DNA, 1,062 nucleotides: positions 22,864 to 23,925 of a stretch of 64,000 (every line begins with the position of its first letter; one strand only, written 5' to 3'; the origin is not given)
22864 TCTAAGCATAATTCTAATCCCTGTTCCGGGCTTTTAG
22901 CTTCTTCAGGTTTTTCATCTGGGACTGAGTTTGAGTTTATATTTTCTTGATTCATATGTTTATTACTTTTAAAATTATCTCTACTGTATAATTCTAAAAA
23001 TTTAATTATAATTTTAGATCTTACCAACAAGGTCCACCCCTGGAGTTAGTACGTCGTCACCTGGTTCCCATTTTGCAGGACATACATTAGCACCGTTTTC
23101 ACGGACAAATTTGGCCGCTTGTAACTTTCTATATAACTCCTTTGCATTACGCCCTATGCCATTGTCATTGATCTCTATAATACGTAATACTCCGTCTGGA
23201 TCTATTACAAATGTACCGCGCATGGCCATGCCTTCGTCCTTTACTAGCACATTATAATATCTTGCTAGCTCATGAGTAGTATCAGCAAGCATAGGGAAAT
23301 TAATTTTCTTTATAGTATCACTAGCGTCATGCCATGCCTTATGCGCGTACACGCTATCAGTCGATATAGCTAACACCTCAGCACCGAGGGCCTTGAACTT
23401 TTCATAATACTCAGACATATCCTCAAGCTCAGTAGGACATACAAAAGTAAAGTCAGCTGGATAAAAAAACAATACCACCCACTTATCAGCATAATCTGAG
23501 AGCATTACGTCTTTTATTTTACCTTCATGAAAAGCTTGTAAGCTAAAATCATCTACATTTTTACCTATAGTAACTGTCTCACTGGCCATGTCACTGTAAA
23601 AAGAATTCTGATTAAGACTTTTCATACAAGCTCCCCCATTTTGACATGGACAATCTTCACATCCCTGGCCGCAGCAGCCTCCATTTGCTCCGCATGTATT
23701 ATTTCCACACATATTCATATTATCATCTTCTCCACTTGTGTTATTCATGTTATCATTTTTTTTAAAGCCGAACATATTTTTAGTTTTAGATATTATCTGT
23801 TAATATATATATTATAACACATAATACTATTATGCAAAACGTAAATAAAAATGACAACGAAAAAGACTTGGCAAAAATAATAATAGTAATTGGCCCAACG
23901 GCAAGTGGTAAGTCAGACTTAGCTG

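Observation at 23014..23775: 2-Cys peroxiredoxin carrying a metallothionein-like Cys-rich N-terminal extension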

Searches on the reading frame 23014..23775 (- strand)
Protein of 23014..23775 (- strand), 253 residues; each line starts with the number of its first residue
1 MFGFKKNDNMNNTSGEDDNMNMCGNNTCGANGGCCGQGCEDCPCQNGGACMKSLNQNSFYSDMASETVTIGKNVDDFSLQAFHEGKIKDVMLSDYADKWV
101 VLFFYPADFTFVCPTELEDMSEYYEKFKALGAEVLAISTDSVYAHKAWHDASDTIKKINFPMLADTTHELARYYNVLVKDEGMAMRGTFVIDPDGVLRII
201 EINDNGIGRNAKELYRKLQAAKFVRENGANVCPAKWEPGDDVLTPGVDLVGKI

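Call 3: search_protein_families(library=pfam, proteins=[window:23014-23775:-], max_evalue=1)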
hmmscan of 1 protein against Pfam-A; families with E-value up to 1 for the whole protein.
window:23014-23775:- (253 aa): 7 families
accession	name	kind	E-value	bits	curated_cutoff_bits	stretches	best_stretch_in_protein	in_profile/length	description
PF00578.27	AhpC-TSA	-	1.9e-42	144.6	26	1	70-198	1-122/124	AhpC/TSA family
PF08534.16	Redoxin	-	1.1e-18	67.9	26.6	1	72-205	4-136/148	Redoxin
PF10417.14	1-cysPrx_C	-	1.7e-06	28.3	21.1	1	221-245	2-26/41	C-terminal domain of 1-Cys peroxiredoxin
PF13905.12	Thioredoxin_8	-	0.0011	19.6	27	1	100-176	4-79/94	Thioredoxin-like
PF02630.20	SCO1-SenC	-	0.0018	18.7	22.8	1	89-136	13-60/134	SCO1/SenC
PF06017.19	Myosin_TH1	-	0.12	12.5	31.1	1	85-156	89-161/185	Unconventional myosin tail, actin- and lipid-binding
PF13911.12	AhpC-TSA_2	-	0.25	12.2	27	0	120-170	2-48/114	AhpC/TSA antioxidant enzyme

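Call 4: search_protein_families(library=ncbifam, proteins=[window:23014-23775:-], max_evalue=0.01)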
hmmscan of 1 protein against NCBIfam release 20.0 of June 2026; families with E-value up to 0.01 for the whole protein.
window:23014-23775:- (253 aa): 14 families
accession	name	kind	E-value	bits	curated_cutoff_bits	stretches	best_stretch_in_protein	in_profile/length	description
TIGR03137.1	AhpC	equivalog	5.1e-80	267.6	272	1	69-253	3-187/187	alkyl hydroperoxide reductase subunit C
NF040737.1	peroxi_PrxU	equivalog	2.5e-61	207.4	270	1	55-253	23-225/233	thioredoxin-dependent peroxiredoxin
NF009669.0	PRK13190.1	equivalog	1.7e-39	135.1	261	1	68-246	3-178/203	putative peroxiredoxin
NF011576.0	PRK15000.1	subfamily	1e-36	126.5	301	1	95-250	32-189/200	peroxiredoxin C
NF009668.0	PRK13189.1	equivalog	1.4e-35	122.6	211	1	64-245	6-190/224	peroxiredoxin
NF009670.0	PRK13191.1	equivalog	3.5e-26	92.1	374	1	70-238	9-176/215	putative peroxiredoxin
NF010122.0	PRK13599.1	equivalog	7.5e-24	84.3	456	1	91-237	27-175/220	peroxiredoxin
NF053650.1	PerredPrxQDein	equivalog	5.1e-12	46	260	1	76-197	3-122/148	thioredoxin-dependent peroxiredoxin PrxQ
NF002854.0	PRK03147.1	subfamily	1e-11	45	170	1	60-198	26-153/176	thiol-disulfide oxidoreductase ResA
NF006960.0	PRK09437.1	equivalog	1.1e-11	44.9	140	1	67-184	3-113/156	thioredoxin-dependent thiol peroxidase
NF001808.0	PRK00522.1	equivalog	1.3e-09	37.7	123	1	63-204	13-150/167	thiol peroxidase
NF045827.1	perox_SUH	exception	7e-05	22.3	298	1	87-205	34-151/178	thiol peroxidase Prx-SUH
NF040769.1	SelL_rel_redox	subfamily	0.0012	18.6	120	1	82-175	8-99/173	SelL-related redox protein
NF047696.1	ThlDiSintTplARhiz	equivalog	0.0015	18.3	230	1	68-196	68-192/219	thiol:disulfide interchange protein TlpA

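Call 6: find_homologous_proteins(query=window:23014-23775:-, max_evalue=1e-10)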
Query window:23014-23775:- (253 aa): 8000 proteins with E <= 1e-10 among 8000 candidates; the best 120 are listed.
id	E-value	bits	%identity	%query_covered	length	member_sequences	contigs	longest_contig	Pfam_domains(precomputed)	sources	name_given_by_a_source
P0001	1.2e-167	574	96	100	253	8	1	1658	PF10417.15,PF08534.17,PF00578.28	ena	-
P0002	4.2e-105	369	67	92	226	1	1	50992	PF10417.15,PF08534.17,PF00578.28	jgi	-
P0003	4.9e-105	369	68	91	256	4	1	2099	PF10417.15,PF08534.17,PF00578.28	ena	-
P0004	2.3e-104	367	66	89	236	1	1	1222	PF10417.15,PF08534.17,PF00578.28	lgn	-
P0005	8.8e-102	358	66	92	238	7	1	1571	PF08534.17,PF00578.28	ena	-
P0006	2.3e-101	357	68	89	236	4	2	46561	PF10417.15,PF08534.17,PF00578.28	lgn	-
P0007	1.1e-100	355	68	90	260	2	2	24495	PF10417.15,PF08534.17,PF00578.28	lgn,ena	-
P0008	1.6e-98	347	75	75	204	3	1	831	PF10417.15,PF08534.17,PF00578.28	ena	-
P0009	1.8e-96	341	61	89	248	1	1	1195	PF10417.15,PF08534.17,PF00578.28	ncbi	-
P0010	5.4e-95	336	64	87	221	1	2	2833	PF08534.17,PF00578.28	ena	-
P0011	1.0e-94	335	65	87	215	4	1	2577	PF10417.15,PF08534.17,PF00578.28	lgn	-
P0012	5.8e-94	332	70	79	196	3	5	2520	PF10417.15,PF08534.17,PF00578.28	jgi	jgi:peroxiredoxin (alkyl hydroperoxide reductase subunit C)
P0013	1.1e-91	325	61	90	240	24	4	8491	PF10417.15,PF08534.17,PF00578.28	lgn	-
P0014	2.0e-90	321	55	83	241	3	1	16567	PF10417.15,PF08534.17,PF02630.21,PF00578.28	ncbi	-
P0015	2.9e-89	317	59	96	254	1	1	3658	PF10417.15,PF08534.17,PF00578.28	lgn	-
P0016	9.6e-89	315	67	75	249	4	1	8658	PF10417.15,PF08534.17,PF00578.28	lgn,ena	-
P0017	5.1e-85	303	66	75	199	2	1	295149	PF10417.15,PF08534.17,PF00578.28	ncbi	ncbi:MAG: redoxin domain-containing protein [Candidatus Paceibacterota bacterium]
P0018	1.4e-84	302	61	82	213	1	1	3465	PF10417.15,PF08534.17,PF00578.28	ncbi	-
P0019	2.2e-84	301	63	79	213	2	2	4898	PF10417.15,PF08534.17,PF00578.28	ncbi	-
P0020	3.8e-84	300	65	74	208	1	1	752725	PF10417.15,PF08534.17,PF00578.28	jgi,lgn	jgi:peroxiredoxin (alkyl hydroperoxide reductase subunit C)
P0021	6.3e-84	300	65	76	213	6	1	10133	PF10417.15,PF08534.17,PF00578.28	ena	-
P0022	9.3e-84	299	65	73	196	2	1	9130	PF10417.15,PF08534.17,PF00578.28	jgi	-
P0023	1.5e-83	298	59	85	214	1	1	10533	PF10417.15,PF08534.17,PF00578.28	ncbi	-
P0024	1.7e-83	298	58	84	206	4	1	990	PF10417.15,PF08534.17,PF00578.28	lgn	-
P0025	2.1e-83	298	66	73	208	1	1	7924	PF10417.15,PF08534.17,PF00578.28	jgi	-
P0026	2.5e-83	298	67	73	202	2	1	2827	PF10417.15,PF08534.17,PF00578.28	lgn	-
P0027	3.4e-83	297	60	81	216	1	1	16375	PF10417.15,PF08534.17,PF00578.28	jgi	-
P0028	4.3e-83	297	65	73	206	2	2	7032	PF10417.15,PF08534.17,PF00578.28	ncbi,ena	-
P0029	4.3e-83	297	59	87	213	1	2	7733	PF10417.15,PF08534.17,PF00578.28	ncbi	-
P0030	5.3e-83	297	65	73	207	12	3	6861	PF10417.15,PF08534.17,PF00578.28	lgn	-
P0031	8.8e-83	296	67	73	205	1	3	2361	PF10417.15,PF08534.17,PF02630.21,PF00578.28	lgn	-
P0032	1.3e-82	295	65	73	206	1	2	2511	PF10417.15,PF08534.17,PF00578.28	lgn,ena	-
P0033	1.3e-82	295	65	73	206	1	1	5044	PF10417.15,PF08534.17,PF00578.28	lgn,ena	-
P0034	1.5e-82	295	57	88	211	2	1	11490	PF10417.15,PF08534.17,PF00578.28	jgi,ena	-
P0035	2.6e-82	294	66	73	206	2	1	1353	PF10417.15,PF08534.17,PF00578.28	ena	-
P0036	3.0e-82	294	59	83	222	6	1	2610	PF10417.15,PF08534.17,PF00578.28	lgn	-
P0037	3.3e-82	294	66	73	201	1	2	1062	PF10417.15,PF08534.17,PF00578.28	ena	-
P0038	3.7e-82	294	65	73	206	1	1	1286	PF10417.15,PF08534.17,PF00578.28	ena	-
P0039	3.8e-82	294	65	73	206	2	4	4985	PF10417.15,PF08534.17,PF00578.28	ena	-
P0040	4.1e-82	294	65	73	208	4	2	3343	PF10417.15,PF08534.17,PF00578.28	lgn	-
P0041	5.1e-82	293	58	85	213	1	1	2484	PF10417.15,PF08534.17,PF00578.28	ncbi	-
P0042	5.3e-82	293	65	73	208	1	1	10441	PF10417.15,PF08534.17,PF00578.28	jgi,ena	-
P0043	1.1e-81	292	59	83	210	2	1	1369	PF10417.15,PF08534.17,PF00578.28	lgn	-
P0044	1.2e-81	292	58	85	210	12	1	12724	PF10417.15,PF08534.17,PF00578.28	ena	-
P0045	1.3e-81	292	66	73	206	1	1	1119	PF10417.15,PF08534.17,PF00578.28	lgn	-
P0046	1.3e-81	292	65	73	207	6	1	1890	PF10417.15,PF08534.17,PF00578.28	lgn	-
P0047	1.4e-81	292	52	92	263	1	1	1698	PF10417.15,PF08534.17,PF00578.28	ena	-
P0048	1.7e-81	292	67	73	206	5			PF10417.15,PF08534.17,PF00578.28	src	-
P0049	2.1e-81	291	67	73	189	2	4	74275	PF10417.15,PF08534.17,PF00578.28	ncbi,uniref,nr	ncbi:peroxiredoxin [Candidatus Nomurabacteria bacterium RIFCSPHIGHO2_01_FULL_37_25]|uniref:Peroxired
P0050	3.1e-81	291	60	80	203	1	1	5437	PF10417.15,PF08534.17,PF00578.28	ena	-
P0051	3.1e-81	291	65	73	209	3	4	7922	PF10417.15,PF08534.17,PF00578.28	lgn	-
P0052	3.3e-81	291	65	73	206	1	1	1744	PF10417.15,PF08534.17,PF00578.28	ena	-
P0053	1.0e-80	289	64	75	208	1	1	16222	PF10417.15,PF08534.17,PF00578.28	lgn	-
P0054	1.3e-80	289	57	83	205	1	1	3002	PF10417.15,PF08534.17,PF00578.28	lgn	-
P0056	1.8e-80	288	64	73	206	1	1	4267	PF10417.15,PF08534.17,PF00578.28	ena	-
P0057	2.0e-80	288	64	73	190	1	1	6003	PF10417.15,PF08534.17,PF00578.28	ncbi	ncbi:MAG: redoxin domain-containing protein [Minisyncoccota bacterium]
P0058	2.1e-80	288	65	74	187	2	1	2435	PF10417.15,PF08534.17,PF00578.28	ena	-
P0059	2.6e-80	288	57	83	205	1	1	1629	PF10417.15,PF08534.17,PF00578.28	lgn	-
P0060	2.7e-80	288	61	80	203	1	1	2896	PF10417.15,PF08534.17,PF00578.28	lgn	-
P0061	2.9e-80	288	63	73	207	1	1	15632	PF10417.15,PF08534.17,PF00578.28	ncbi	-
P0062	3.0e-80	287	60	80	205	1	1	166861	PF10417.15,PF08534.17,PF02630.21,PF00578.28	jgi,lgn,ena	-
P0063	3.0e-80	287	52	96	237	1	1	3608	PF10417.15,PF08534.17,PF00578.28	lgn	-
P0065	3.8e-80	287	65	73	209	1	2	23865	PF10417.15,PF08534.17,PF00578.28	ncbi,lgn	-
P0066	4.9e-80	287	61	80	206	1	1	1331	PF10417.15,PF08534.17,PF00578.28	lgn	-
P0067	5.7e-80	287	63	74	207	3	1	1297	PF10417.15,PF08534.17,PF02630.21,PF00578.28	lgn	-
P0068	1.1e-79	286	57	85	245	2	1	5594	PF10417.15,PF08534.17,PF00578.28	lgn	-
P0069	1.3e-79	285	59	80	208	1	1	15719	PF10417.15,PF08534.17,PF00578.28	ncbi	-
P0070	1.4e-79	285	56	91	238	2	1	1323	PF10417.15,PF08534.17,PF00578.28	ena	-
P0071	1.7e-79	285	63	73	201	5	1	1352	PF10417.15,PF08534.17,PF00578.28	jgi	jgi:peroxiredoxin (alkyl hydroperoxide reductase subunit C)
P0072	2.0e-79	285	65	73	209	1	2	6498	PF10417.15,PF08534.17,PF00578.28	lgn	-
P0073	2.0e-79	285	60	79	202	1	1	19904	PF10417.15,PF08534.17,PF00578.28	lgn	-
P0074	2.2e-79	285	59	76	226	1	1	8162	PF10417.15,PF08534.17,PF00578.28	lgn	-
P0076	2.9e-79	284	64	73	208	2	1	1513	PF10417.15,PF08534.17,PF00578.28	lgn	-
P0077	3.5e-79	284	63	73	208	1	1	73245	PF10417.15,PF08534.17,PF02630.21,PF00578.28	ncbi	-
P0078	3.9e-79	284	59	87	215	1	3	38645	PF10417.15,PF08534.17,PF00578.28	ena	-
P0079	4.1e-79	284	63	74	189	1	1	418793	PF10417.15,PF08534.17,PF00578.28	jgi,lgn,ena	-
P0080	4.4e-79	284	62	77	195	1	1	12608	PF10417.15,PF08534.17,PF00578.28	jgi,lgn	jgi:peroxiredoxin (alkyl hydroperoxide reductase subunit C)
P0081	6.2e-79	283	59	80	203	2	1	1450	PF10417.15,PF08534.17,PF00578.28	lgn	-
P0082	6.3e-79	283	63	73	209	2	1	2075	PF10417.15,PF08534.17,PF00578.28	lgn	-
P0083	6.5e-79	283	63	74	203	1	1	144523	PF10417.15,PF08534.17,PF00578.28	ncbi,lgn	-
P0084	6.6e-79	283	56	89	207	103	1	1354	PF10417.15,PF08534.17,PF00578.28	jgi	jgi:peroxiredoxin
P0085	6.9e-79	283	64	73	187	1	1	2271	PF10417.15,PF08534.17,PF00578.28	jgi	-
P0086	9.6e-79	283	57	87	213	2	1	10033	PF10417.15,PF08534.17,PF00578.28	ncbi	-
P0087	1.0e-78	282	64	74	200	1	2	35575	PF10417.15,PF08534.17,PF00578.28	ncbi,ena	-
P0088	1.0e-78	282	63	73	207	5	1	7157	PF10417.15,PF08534.17,PF00578.28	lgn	-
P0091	2.3e-78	281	63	73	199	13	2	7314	PF10417.15,PF08534.17,PF00578.28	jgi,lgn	jgi:peroxiredoxin (alkyl hydroperoxide reductase subunit C)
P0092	2.6e-78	281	62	73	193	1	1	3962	PF10417.15,PF08534.17,PF00578.28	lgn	-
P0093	2.7e-78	281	62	74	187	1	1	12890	PF10417.15,PF08534.17,PF00578.28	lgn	-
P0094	3.5e-78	281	64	73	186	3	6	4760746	PF10417.15,PF08534.17,PF00578.28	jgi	jgi:peroxiredoxin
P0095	4.0e-78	281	60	76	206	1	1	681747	PF10417.15,PF08534.17,PF02630.21,PF00578.28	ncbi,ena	-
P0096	5.0e-78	280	63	74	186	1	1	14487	PF10417.15,PF08534.17,PF00578.28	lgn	-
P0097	5.3e-78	280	61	75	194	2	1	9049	PF10417.15,PF08534.17,PF00578.28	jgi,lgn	-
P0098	7.5e-78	280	63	76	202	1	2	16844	PF10417.15,PF08534.17,PF00578.28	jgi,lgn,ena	-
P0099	7.7e-78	280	61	73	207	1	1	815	PF10417.15,PF08534.17,PF00578.28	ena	-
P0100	8.3e-78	280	63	74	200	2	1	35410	PF10417.15,PF08534.17,PF00578.28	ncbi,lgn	-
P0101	9.0e-78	279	65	74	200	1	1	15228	PF10417.15,PF08534.17,PF00578.28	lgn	-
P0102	2.0e-77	278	63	74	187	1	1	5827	PF10417.15,PF08534.17,PF00578.28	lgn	-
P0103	2.4e-77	278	62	73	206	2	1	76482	PF10417.15,PF08534.17,PF00578.28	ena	-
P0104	2.4e-77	278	61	74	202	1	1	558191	PF10417.15,PF08534.17,PF00578.28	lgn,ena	-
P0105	2.6e-77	278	62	73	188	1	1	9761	PF10417.15,PF08534.17,PF00578.28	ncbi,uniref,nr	ncbi:peroxiredoxin [Candidatus Nomurabacteria bacterium CG1_02_43_90]|uniref:Alkyl hydroperoxide red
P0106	3.1e-77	278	63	74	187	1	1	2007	PF10417.15,PF08534.17,PF00578.28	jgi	jgi:peroxiredoxin (alkyl hydroperoxide reductase subunit C)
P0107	3.7e-77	277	64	73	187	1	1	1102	PF10417.15,PF08534.17,PF00578.28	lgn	-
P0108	4.1e-77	277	63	74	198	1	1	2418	PF10417.15,PF08534.17,PF00578.28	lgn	-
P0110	4.8e-77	277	64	73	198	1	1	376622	PF10417.15,PF08534.17,PF00578.28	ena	-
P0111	5.2e-77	277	55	91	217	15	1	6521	PF10417.15,PF08534.17,PF00578.28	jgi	jgi:peroxiredoxin (alkyl hydroperoxide reductase subunit C)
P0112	5.6e-77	277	64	76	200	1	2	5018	PF10417.15,PF08534.17,PF02630.21,PF00578.28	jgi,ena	-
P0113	6.2e-77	277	61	74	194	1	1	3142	PF10417.15,PF08534.17,PF00578.28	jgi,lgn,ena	-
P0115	7.0e-77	276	63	73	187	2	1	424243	PF10417.15,PF08534.17,PF00578.28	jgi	jgi:peroxiredoxin (alkyl hydroperoxide reductase subunit C)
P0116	7.9e-77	276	62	73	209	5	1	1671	PF10417.15,PF08534.17,PF00578.28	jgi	-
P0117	1.1e-76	276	61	73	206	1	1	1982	PF10417.15,PF08534.17,PF00578.28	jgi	-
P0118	1.2e-76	276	64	73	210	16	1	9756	PF10417.15,PF08534.17,PF00578.28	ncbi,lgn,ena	-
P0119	1.2e-76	276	61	74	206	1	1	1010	PF10417.15,PF08534.17,PF00578.28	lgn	-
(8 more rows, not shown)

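Call 11: search_solved_structures(query=window:23014-23775:-, max_evalue=1e-20, show_alignments=2)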
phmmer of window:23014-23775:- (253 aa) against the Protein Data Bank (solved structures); distinct sequences matched with E-value up to 1e-20: 96 (the best 60 are shown).
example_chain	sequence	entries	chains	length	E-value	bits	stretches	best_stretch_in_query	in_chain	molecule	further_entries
1we0_A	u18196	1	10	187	3.8e-59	203.5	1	70-253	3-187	alkyl hydroperoxide reductase C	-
4o5r_A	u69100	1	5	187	1.3e-58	201.8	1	71-253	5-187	AhpC component, subunit of alkylhydroperoxide reductase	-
5b8a_A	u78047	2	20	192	3.4e-58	200.4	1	71-252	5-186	Alkyl hydroperoxide reductase subunit C,Peroxiredoxin-2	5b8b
1yep_A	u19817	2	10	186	3.6e-58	200.3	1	72-253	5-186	Alkyl hydroperoxide reductase subunit C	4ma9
1yf1_A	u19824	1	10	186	3.6e-58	200.3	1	72-253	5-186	Alkyl hydroperoxide reductase subunit C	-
1yf0_A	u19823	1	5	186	4.9e-58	199.9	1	72-253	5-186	Alkyl hydroperoxide reductase subunit C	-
1yex_A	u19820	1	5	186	6.9e-58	199.4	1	72-253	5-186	Alkyl hydroperoxide reductase subunit C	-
5y63_A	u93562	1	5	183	8.8e-58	199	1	70-238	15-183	Alkyl hydroperoxide reductase, C subunit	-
5uka_A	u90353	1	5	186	9.3e-58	199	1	72-253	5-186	Alkyl hydroperoxide reductase subunit C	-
4xra_A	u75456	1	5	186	1.3e-57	198.5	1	72-253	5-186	Alkyl hydroperoxide reductase subunit C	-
4xts_A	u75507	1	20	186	1.8e-57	198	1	72-253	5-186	Alkyl hydroperoxide reductase subunit C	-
4xs1_A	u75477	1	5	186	1.8e-57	198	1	72-253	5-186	Alkyl hydroperoxide reductase subunit C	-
4mab_A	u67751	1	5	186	6.5e-57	196.2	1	72-253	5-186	Alkyl hydroperoxide reductase subunit C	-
4xrd_A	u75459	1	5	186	8.9e-57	195.7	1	72-253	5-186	Alkyl hydroperoxide reductase subunit C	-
4xs6_A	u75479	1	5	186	8.9e-57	195.7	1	72-253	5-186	Alkyl hydroperoxide reductase subunit C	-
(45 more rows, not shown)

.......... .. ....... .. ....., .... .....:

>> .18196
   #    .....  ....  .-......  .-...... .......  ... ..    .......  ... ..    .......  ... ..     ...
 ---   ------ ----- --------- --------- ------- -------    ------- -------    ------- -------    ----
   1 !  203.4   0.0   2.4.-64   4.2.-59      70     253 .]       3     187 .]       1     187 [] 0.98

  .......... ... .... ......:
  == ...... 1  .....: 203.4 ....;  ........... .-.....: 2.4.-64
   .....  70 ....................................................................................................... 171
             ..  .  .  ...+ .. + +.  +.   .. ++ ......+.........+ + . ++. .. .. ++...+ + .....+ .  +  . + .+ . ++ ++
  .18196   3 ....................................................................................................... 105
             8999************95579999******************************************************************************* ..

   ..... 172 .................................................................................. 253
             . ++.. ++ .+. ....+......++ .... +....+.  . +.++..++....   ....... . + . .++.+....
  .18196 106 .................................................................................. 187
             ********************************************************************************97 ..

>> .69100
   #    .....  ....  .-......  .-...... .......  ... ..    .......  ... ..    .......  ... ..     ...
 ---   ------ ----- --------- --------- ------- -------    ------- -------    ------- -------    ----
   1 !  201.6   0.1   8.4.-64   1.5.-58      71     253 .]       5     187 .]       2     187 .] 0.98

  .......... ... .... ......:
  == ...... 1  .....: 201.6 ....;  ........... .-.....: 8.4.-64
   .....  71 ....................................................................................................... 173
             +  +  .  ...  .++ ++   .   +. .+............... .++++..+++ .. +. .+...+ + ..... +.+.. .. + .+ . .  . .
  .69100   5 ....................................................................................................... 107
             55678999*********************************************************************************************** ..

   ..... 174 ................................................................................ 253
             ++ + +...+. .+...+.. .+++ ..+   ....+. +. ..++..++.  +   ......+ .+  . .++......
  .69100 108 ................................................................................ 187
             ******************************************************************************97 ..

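Call 20: find_related_loci(query=window:23014-23775:-, collection=genome_contigs, flank=6000)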
Query window:23014-23775:- (253 aa) in genome_contigs; peptide patterns used: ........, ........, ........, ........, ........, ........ (x = any residue, [..] = any of these).
45 stretches matched a pattern; 31 encode a relative of the query (tblastn E <= 1e-3); 31 distinct loci.
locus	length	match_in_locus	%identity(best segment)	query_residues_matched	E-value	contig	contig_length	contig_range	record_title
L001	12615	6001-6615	56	34-253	1e-81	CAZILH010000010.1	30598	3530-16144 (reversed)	MAG TPA_asm: uncultured Gammaproteobacteria bacterium isolate SRP220891_co1_37 genome assembly, contig: NODE_2849_length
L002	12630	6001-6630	56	44-253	1e-80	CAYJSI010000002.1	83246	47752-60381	MAG TPA_asm: uncultured bacterium isolate ERP125453_co1_405 genome assembly, contig: NODE_146_length_83246_cov_10.684533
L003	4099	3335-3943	56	32-253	7e-81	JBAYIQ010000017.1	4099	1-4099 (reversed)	MAG: Patescibacteria group bacterium isolate SO_2016_GW1_34 scaffold43003_OW334_2016, whole genome shotgun sequence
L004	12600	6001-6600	58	55-253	4e-80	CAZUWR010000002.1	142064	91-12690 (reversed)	MAG TPA_asm: uncultured Bdellovibrionales bacterium isolate SRP278252_co2_235 genome assembly, contig: NODE_134_length_1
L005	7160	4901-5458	59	68-253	1e-78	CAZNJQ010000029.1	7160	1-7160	MAG TPA_asm: uncultured Candidatus Saccharibacteria bacterium isolate ERP119705_co17_656 genome assembly, contig: NODE_1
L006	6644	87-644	59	68-253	6e-78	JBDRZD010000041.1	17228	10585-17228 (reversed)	MAG: candidate division WOR-3 bacterium isolate JZ-1_201705_bins_100 JZ-1_201705_bins_100_scaffold_41, whole genome shot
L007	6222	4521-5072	59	70-253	4e-77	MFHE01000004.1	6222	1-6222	MAG: Candidatus Giovannonibacteria bacterium RIFCSPHIGHO2_01_FULL_45_24 rifcsphigho2_01_scaffold_216615, whole genome sh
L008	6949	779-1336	60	68-253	7e-77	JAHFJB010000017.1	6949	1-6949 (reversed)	MAG: Candidatus Parcubacteria bacterium isolate nzgw376 NODE_20613_length_6950_cov_2.312198, whole genome shotgun sequen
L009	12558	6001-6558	60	68-253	1e-76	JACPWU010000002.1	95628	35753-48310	MAG: Chlamydiae bacterium isolate NC_groundwater_819_Pr1_B-0.1um_44_16 Montesol18_Bp1_scaffold_9663, whole genome shotgu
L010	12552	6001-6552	57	70-253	3e-76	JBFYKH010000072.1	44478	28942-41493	MAG: Candidatus Altiarchaeota archaeon isolate PPR_0001 k121_7679556, whole genome shotgun sequence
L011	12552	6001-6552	60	70-253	3e-76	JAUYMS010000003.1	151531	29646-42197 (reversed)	MAG: Candidatus Omnitrophota bacterium isolate C24_metabat.bin.98 C24_k141_286584, whole genome shotgun sequence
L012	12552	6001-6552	60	70-253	4e-75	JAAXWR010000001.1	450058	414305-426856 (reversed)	MAG: Candidatus Yonathbacteria bacterium isolate W9_Combined_metabat2_032 W9_Combined_metabat2_032_NODE_5, whole genome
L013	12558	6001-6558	56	68-253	6e-75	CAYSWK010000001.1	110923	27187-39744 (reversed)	MAG TPA_asm: Candidatus Micrarchaeota archaeon isolate SRP192515_co1_84 genome assembly, contig: NODE_89_length_110923_c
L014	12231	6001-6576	58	67-253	1e-74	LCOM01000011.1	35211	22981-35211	MAG: Parcubacteria group bacterium GW2011_GWA2_47_7 UY04_C0011, whole genome shotgun sequence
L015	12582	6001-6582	55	61-253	1e-74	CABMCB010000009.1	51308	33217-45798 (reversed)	uncultured archaeon isolate LFW-28 genome assembly, contig: LFW28_13, whole genome shotgun sequence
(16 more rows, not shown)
